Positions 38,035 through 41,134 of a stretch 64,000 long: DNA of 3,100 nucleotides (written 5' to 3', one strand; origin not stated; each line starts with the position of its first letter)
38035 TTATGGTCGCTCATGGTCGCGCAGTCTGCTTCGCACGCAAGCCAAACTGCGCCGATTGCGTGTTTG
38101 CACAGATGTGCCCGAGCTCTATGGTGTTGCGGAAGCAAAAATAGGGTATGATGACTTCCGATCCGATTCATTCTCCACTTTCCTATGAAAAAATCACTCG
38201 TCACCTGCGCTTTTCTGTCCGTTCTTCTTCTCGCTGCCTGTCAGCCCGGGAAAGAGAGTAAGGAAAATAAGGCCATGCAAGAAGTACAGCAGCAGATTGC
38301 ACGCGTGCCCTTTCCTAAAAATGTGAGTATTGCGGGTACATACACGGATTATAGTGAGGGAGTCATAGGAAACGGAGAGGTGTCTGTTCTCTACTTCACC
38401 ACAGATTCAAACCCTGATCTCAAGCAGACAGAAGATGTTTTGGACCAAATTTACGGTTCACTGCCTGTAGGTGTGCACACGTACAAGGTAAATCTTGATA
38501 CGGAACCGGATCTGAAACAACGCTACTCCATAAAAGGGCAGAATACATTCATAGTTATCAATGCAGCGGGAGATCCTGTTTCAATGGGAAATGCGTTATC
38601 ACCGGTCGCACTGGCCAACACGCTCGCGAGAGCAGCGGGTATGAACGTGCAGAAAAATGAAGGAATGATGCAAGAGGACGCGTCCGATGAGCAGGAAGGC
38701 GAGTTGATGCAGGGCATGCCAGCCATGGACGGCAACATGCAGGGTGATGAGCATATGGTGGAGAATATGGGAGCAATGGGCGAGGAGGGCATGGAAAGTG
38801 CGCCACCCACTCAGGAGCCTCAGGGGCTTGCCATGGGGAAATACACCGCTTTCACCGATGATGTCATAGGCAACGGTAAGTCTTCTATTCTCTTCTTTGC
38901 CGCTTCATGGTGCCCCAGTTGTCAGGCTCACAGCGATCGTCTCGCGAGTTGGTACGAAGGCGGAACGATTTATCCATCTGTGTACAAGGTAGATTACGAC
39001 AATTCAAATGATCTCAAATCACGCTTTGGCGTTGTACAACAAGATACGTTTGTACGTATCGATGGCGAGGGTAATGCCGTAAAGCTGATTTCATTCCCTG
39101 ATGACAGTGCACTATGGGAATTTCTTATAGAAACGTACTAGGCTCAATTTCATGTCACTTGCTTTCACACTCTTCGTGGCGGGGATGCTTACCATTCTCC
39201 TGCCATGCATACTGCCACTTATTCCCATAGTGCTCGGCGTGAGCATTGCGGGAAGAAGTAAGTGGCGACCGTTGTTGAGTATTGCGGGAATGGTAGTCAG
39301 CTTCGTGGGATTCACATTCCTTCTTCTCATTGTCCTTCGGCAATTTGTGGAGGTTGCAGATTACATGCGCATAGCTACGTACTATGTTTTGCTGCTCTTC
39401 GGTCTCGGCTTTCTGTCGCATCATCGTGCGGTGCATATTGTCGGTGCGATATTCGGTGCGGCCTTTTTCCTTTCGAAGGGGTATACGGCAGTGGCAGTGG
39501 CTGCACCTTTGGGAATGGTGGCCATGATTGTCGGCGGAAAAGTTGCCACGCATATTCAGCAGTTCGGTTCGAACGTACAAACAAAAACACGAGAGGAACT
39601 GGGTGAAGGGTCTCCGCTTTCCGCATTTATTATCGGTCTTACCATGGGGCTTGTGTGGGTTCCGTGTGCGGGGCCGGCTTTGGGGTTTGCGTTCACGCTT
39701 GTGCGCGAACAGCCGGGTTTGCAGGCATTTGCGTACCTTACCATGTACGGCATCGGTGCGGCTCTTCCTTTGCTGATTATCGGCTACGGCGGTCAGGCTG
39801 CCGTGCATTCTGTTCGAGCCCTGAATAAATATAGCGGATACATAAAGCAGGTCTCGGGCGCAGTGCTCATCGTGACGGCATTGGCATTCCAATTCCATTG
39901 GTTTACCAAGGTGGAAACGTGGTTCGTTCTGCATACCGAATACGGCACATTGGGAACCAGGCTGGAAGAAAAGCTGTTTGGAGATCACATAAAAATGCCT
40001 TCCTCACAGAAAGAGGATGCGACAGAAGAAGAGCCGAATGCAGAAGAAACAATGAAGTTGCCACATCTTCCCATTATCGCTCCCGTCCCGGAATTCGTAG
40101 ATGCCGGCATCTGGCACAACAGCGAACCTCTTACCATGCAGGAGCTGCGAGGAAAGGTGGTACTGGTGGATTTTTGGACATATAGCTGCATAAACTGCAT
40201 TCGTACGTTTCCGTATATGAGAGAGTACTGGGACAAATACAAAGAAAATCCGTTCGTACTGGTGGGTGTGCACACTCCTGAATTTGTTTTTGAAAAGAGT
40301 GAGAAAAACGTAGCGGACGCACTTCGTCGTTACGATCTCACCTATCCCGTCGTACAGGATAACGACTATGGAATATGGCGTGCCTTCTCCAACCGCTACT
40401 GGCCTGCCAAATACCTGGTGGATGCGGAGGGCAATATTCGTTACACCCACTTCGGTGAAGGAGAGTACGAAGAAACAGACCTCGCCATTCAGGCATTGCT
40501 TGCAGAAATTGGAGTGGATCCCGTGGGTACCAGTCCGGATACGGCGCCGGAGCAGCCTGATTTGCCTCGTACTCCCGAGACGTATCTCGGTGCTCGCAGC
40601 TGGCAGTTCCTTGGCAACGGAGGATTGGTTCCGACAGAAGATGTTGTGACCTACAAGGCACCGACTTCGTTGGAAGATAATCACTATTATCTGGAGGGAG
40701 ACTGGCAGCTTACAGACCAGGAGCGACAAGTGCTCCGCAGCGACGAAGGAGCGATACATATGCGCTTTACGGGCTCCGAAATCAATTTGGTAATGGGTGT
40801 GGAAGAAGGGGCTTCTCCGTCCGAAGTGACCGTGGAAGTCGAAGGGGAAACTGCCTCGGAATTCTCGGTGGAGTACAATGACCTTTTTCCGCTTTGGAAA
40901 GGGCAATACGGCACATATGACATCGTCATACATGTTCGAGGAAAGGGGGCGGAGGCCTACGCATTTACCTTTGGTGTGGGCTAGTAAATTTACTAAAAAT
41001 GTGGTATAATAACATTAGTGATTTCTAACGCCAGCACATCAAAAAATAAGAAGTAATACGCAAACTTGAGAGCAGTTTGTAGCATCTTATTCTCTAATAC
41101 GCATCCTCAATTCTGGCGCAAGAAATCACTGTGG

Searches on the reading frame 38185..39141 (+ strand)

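Call 6: search_protein_families(library=pfam, proteins=[window:38185-39141:+], max_evalue=0.05)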
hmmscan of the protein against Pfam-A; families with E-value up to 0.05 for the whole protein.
window:38185-39141:+ (318 aa): 5 families
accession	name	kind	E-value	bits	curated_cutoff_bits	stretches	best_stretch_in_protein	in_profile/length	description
PF00085.26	Thioredoxin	-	1.6e-09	38.1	23.5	1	221-296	8-83/103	Thioredoxin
PF13905.12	Thioredoxin_8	-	3.3e-06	27.8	27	1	231-258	1-28/94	Thioredoxin-like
PF13098.12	Thioredoxin_2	-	5.3e-05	23.9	27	1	228-269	2-48/104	Thioredoxin-like domain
PF00578.27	AhpC-TSA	-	0.001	19.5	26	1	226-258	22-53/124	AhpC/TSA family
PF08534.16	Redoxin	-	0.044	14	26.6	0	230-249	27-47/148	Redoxin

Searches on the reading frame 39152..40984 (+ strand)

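Call 6: search_protein_families(library=pfam, proteins=[window:39152-40984:+], max_evalue=0.05)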
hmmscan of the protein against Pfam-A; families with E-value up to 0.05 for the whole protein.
window:39152-40984:+ (610 aa): 5 families
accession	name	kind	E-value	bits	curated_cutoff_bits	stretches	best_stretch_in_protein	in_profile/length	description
PF17991.7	Thioredoxin_10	-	1.3e-22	81.4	27.1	1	474-608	1-142/142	Thioredoxin like C-terminal domain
PF00578.27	AhpC-TSA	-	1.8e-11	44.5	26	1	324-431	15-123/124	AhpC/TSA family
PF08534.16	Redoxin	-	3.3e-11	43.6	26.6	1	311-438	5-137/148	Redoxin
PF13905.12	Thioredoxin_8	-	1.5e-08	35.3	27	1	334-429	1-94/94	Thioredoxin-like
PF02683.22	DsbD_TM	-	1.9e-06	27.8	27.1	1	4-245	5-213/219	Cytochrome C biogenesis protein transmembrane domain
